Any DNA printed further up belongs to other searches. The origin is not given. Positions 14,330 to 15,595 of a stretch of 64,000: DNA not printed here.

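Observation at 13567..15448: ATP-grasp amidoligase plus opine-dehydrogenase pair inside the capsule locus: possible amino-acid/opine-decorated uronic acid polysaccharide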

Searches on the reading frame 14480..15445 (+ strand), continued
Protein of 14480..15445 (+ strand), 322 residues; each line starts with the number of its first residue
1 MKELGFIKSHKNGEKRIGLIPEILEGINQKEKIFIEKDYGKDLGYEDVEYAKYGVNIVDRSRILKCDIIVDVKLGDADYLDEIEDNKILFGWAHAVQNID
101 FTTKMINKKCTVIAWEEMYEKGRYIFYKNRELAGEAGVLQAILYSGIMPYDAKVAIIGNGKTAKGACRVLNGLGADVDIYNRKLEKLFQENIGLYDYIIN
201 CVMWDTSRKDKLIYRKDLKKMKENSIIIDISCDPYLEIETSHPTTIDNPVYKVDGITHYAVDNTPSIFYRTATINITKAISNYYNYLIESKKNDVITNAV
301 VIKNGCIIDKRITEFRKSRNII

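Call 27: get_annotated_region(hit=H2, flank=5000)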
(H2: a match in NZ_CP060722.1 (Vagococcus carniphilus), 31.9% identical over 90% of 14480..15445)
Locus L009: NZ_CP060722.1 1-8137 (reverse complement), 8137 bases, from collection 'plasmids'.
description: Vagococcus carniphilus strain ATCC BAA-640 plasmid p_unnamed2, complete sequence
organism: Vagococcus carniphilus (NCBI taxid 218144)
taxonomy: Bacteria; Bacillota; Bacilli; Lactobacillales; Enterococcaceae; Vagococcus; Vagococcus carniphilus
host: -; source: single bacterial strain,ground beef; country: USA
typing (MOB-suite, as given by PLSDB): non-mobilizable; replicon rep_cluster_183
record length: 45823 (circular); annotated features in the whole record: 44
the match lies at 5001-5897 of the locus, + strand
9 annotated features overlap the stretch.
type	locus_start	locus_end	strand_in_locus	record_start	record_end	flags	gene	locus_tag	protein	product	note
CDS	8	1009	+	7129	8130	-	-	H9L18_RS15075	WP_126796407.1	DUF4062 domain-containing protein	-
CDS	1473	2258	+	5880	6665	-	-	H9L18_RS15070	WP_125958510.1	tryptophan-rich sensory protein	-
CDS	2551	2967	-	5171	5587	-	-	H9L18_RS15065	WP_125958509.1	GTPase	-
CDS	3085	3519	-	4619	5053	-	-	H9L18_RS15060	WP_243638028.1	CsbD family protein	-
CDS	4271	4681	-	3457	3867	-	-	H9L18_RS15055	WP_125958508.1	Ohr family peroxiredoxin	GO:0006979 - response to oxidative stress [Evidence IEA]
CDS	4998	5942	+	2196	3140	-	-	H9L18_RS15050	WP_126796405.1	N(5)-(carboxyethyl)ornithine synthase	-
CDS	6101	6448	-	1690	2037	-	-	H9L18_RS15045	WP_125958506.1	hypothetical protein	-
CDS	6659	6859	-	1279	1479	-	-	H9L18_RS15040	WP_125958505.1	cold-shock protein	-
CDS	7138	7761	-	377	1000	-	-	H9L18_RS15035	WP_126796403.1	family 16 glycoside hydrolase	-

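Call 28: search_protein_families(library=pfam, proteins=[L007:8022-8987:+, L007:8983-10095:+, L008:4998-5927:+, L009:4998-5939:+, L007:15228-16238:+], max_evalue=0.001)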
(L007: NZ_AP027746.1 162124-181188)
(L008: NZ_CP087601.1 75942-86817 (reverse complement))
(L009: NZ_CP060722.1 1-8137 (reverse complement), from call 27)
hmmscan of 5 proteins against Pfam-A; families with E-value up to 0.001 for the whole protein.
L007:8022-8987:+ (322 aa): 0 families

L007:8983-10095:+ (371 aa): 2 families
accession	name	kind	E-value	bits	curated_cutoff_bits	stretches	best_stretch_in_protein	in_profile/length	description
PF01262.27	AlaDh_PNT_C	-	2.5e-11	43.9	23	1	146-353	14-213/214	Alanine dehydrogenase/PNT, C-terminal domain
PF05222.21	AlaDh_PNT_N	-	0.00021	21.9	30.4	1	12-125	7-121/136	Alanine dehydrogenase/PNT, N-terminal domain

L008:4998-5927:+ (310 aa): 2 families
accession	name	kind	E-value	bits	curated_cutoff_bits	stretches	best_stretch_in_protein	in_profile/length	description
PF05222.21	AlaDh_PNT_N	-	3.7e-16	60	30.4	1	9-114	6-113/136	Alanine dehydrogenase/PNT, N-terminal domain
PF01262.27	AlaDh_PNT_C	-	3.2e-14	53.3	23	1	194-293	79-179/214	Alanine dehydrogenase/PNT, C-terminal domain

L009:4998-5939:+ (314 aa): 2 families
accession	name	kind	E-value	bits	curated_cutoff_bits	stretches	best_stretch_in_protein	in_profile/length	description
PF05222.21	AlaDh_PNT_N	-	4.3e-13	50.1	30.4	1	11-116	8-115/136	Alanine dehydrogenase/PNT, N-terminal domain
PF01262.27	AlaDh_PNT_C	-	8.9e-12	45.3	23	1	195-295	79-180/214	Alanine dehydrogenase/PNT, C-terminal domain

L007:15228-16238:+ (337 aa): 9 families
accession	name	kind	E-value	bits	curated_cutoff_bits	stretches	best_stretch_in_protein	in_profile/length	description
PF01370.27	Epimerase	-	9.3e-58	195.9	20.9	1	4-233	2-226/240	NAD dependent epimerase/dehydratase family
PF16363.11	GDP_Man_Dehyd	-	3.4e-49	168.5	27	1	4-323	1-330/332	GDP-mannose 4,6 dehydratase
PF01073.25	3Beta_HSD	-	6.5e-16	58.6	22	1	4-286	1-274/280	3-beta hydroxysteroid dehydrogenase/isomerase family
PF04321.23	RmlD_sub_bind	-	4.3e-14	52.7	27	1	1-232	1-197/287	RmlD substrate binding domain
PF02719.21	Polysacc_synt_2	-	7.1e-12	45.5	20.2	1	4-169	2-155/293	Polysaccharide biosynthesis protein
PF00106.31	adh_short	-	8.6e-07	29.1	26.6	1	4-99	4-104/195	short chain dehydrogenase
PF13460.12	NAD_binding_10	-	9.2e-06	26.1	27.2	1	7-161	1-130/184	NAD(P)H-binding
PF07993.18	NAD_binding_4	-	0.00021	21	20.1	0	74-184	86-209/258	Male sterility protein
PF08659.16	KR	-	0.00039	20.8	22.6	0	3-145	3-155/180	KR domain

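Call 33: find_related_loci(query=A1, collection=genome_contigs, flank=10000)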
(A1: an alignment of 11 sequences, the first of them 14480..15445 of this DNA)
Query A1 (322 aa) in genome_contigs; peptide patterns used: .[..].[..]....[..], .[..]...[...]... (x = any residue, [..] = any of these).
247 stretches matched a pattern; 231 encode a relative of the query (tblastn E <= 1e-3); the best 80 are kept; 80 distinct loci.
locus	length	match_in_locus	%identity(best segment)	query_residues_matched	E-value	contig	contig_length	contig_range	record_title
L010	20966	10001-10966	64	1-322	1e-136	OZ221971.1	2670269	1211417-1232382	Merdibacter sp. Marseille-QA0792 genome assembly, chromosome: contig00001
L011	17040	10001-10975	61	1-322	1e-134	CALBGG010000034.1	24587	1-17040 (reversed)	MAG TPA_asm: uncultured Clostridia bacterium isolate SRR1747065_bin.49_CONCOCT_v1.1_MAG genome assembly, contig: ERZ8082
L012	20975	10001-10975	60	1-322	1e-134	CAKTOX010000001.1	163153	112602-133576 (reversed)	MAG: uncultured Oscillospiraceae bacterium isolate REFINED_METABAT215_TOP10_CONTIGS_1500_ASSEMBLY_K77_MERGED__Hadza_MoBi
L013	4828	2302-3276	60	1-322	2e-135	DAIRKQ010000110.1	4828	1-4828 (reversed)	MAG TPA_asm: Oscillospiraceae bacterium isolate CTOTU12570 NODE_8883_length_4828_cov_6.500524, whole genome shotgun sequ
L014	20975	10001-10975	60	1-322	3e-133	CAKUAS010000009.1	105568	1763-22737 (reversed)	MAG: uncultured Oscillospiraceae bacterium isolate REFINED_METABAT215_TOP10_CONTIGS_1500_ASSEMBLY_K77_MERGED__Hadza_MoBi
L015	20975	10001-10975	59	1-322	3e-133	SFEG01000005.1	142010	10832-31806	MAG: Clostridiales bacterium isolate W0P29.010 Contig43, whole genome shotgun sequence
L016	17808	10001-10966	58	1-322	6e-133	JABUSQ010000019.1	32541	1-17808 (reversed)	MAG: Oscillospiraceae bacterium isolate MAG17 c_000000000328, whole genome shotgun sequence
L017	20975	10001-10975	59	1-322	3e-132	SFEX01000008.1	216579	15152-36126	MAG: Clostridiales bacterium isolate W0P37.007 Contig92, whole genome shotgun sequence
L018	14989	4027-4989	63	1-321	4e-132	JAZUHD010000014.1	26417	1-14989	MAG: Candidatus Nanosyncoccus sp. isolate T1900045278_TH20190048.MAGScoT_cleanbin_000027 SGB_5931_k141_46099, whole geno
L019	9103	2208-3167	58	1-320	5e-132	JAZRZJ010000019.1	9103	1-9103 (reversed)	MAG: Oscillospiraceae bacterium isolate T1900044948_TA20190001.MAGScoT_cleanbin_000033 SGB_3509_k141_73540, whole genome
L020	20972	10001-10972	60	1-321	8e-132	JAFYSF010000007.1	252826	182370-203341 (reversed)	MAG: Paludibacteraceae bacterium isolate RGIG7374 Water_buffalos_Cecum-5__c93780, whole genome shotgun sequence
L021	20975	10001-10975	60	1-322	2e-131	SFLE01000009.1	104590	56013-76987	MAG: Clostridiales bacterium isolate W2P12.025 Contig95, whole genome shotgun sequence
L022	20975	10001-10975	59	1-322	2e-131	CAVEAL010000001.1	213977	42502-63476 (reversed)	bacterium isolate G02621-L1_cleanbin_000002 genome assembly, contig: Spades_G02621-L1_contig_8, whole genome shotgun seq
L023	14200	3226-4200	59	1-322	1e-131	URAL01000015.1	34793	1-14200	uncultured Clostridiales bacterium isolate UMGS815 genome assembly, contig: NODE_496_length_34793_cov_27.442513, whole g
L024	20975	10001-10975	59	1-322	2e-131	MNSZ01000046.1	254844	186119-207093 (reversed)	MAG: Firmicutes bacterium CAG:24053_14 Ley3_66761_scaffold_287, whole genome shotgun sequence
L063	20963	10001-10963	56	1-321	9e-125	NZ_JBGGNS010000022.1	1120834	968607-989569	Planococcus sp. SSTMD024 Scaffold_22, whole genome shotgun sequence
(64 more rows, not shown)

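Call 37: find_encoding_contigs(protein=P0042, flank=8000, max_places=3)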
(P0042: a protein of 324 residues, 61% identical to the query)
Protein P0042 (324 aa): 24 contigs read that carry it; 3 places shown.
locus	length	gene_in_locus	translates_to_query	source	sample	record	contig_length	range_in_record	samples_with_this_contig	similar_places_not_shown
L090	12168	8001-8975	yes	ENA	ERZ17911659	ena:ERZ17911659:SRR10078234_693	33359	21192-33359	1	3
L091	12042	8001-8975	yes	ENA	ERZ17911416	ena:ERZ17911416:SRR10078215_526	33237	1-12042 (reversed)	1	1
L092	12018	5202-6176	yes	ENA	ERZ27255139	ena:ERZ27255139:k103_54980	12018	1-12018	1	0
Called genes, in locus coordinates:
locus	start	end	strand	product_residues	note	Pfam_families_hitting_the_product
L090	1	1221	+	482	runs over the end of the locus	PF00672:HAMP, PF00512:HisKA, PF02518:HATPase_c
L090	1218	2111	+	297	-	PF10646:Germane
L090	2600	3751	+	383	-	-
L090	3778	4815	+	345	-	PF00535:Glycos_transf_2, PF10111:Glyco_tranf_2_2, PF13641:Glyco_tranf_2_3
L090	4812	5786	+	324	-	PF00535:Glycos_transf_2, PF10111:Glyco_tranf_2_2, PF13641:Glyco_tranf_2_3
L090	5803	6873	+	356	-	PF14305:ATPgrasp_TupA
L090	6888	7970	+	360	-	PF14305:ATPgrasp_TupA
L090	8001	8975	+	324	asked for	PF05222:AlaDh_PNT_N, PF02826:2-Hacid_dh_C (weak), PF01262:AlaDh_PNT_C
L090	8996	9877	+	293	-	PF14305:ATPgrasp_TupA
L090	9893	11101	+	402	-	PF03721:UDPG_MGDP_dh_N, PF00984:UDPG_MGDP_dh, PF03720:UDPG_MGDP_dh_C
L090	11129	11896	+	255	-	PF01061:ABC2_membrane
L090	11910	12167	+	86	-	?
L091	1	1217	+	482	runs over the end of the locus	PF00672:HAMP, PF00512:HisKA, PF02518:HATPase_c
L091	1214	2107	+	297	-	PF10646:Germane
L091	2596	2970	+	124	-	-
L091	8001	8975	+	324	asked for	PF05222:AlaDh_PNT_N, PF02826:2-Hacid_dh_C (weak), PF01262:AlaDh_PNT_C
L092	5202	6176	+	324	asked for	PF05222:AlaDh_PNT_N, PF02826:2-Hacid_dh_C (weak), PF01262:AlaDh_PNT_C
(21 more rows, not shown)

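Call 38: find_encoding_contigs(protein=P0102, flank=8000, max_places=2)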
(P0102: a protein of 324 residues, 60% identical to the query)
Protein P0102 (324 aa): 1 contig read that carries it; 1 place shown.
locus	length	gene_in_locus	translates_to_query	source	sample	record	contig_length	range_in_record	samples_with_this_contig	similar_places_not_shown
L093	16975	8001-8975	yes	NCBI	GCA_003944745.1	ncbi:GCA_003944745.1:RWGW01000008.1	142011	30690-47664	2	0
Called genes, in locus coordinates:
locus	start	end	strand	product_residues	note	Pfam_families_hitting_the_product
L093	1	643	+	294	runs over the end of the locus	PF00483:NTP_transferase, PF12804:NTP_transf_3 (weak)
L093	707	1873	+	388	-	PF13506:Glyco_transf_21 (weak), PF10111:Glyco_tranf_2_2, PF13641:Glyco_tranf_2_3, PF13704:Glyco_tranf_2_4 (weak), PF00535:Glycos_transf_2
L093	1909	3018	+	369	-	PF20706:GT4-conflict, PF00534:Glycos_transf_1, PF13692:Glyco_trans_1_4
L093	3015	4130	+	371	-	PF13439:Glyco_transf_4, PF13579:Glyco_trans_4_4 (weak), PF20706:GT4-conflict (weak), PF00534:Glycos_transf_1, PF13692:Glyco_trans_1_4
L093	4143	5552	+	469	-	-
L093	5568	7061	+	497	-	-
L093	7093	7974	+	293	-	PF14305:ATPgrasp_TupA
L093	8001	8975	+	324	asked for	PF05222:AlaDh_PNT_N, PF01262:AlaDh_PNT_C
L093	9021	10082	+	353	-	PF01370:Epimerase, PF02719:Polysacc_synt_2, PF04321:RmlD_sub_bind, PF01073:3Beta_HSD, PF07993:NAD_binding_4 (weak), PF16363:GDP_Man_Dehyd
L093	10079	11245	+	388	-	PF03721:UDPG_MGDP_dh_N, PF00984:UDPG_MGDP_dh, PF03720:UDPG_MGDP_dh_C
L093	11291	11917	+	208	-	PF02397:Bac_transf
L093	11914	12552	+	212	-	PF17836:PglD_N, PF25084:LbH_EIF2B (weak), PF25087:GMPPB_C, PF00132:Hexapep (weak)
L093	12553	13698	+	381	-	PF01041:DegT_DnrJ_EryC1, PF00155:Aminotran_1_2, PF01212:Beta_elim_lyase (weak)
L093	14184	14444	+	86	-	-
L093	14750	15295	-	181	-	PF19754:DUF6241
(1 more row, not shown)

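Call 39: find_encoding_contigs(protein=P0019, flank=8000, max_places=2)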
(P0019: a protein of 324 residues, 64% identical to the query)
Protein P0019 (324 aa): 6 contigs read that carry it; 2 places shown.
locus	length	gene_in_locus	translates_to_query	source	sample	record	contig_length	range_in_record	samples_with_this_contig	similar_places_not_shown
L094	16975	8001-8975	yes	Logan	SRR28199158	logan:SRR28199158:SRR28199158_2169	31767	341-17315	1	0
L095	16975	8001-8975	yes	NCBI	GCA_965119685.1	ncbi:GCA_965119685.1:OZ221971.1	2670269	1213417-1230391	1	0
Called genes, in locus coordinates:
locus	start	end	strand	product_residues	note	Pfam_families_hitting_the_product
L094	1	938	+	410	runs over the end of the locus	PF00155:Aminotran_1_2 (weak), PF01041:DegT_DnrJ_EryC1, PF00266:Aminotran_5 (weak), PF01212:Beta_elim_lyase (weak)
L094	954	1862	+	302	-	PF25084:LbH_EIF2B (faint), PF25087:GMPPB_C (faint), PF00132:Hexapep (weak)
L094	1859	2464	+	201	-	PF02397:Bac_transf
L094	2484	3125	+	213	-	PF02585:PIG-L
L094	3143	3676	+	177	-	PF13302:Acetyltransf_3, PF13420:Acetyltransf_4, PF00583:Acetyltransf_1 (weak)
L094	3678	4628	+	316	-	PF00291:PALP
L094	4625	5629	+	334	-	PF21360:PylC-like_N, PF02655:ATP-grasp_3, PF13535:ATP-grasp_4 (weak), PF15632:ATPgrasp_Ter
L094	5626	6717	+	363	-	PF14397:ATPgrasp_ST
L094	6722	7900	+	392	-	PF09587:PGA_cap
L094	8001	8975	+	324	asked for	PF05222:AlaDh_PNT_N, PF01262:AlaDh_PNT_C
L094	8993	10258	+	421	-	-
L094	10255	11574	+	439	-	PF04932:Wzy_C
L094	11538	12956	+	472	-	PF01943:Polysacc_synt, PF13440:Polysacc_synt_3 (weak)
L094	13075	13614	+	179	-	PF00132:Hexapep, PF14602:Hexapep_2 (faint)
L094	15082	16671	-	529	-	-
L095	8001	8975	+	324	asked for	PF05222:AlaDh_PNT_N, PF01262:AlaDh_PNT_C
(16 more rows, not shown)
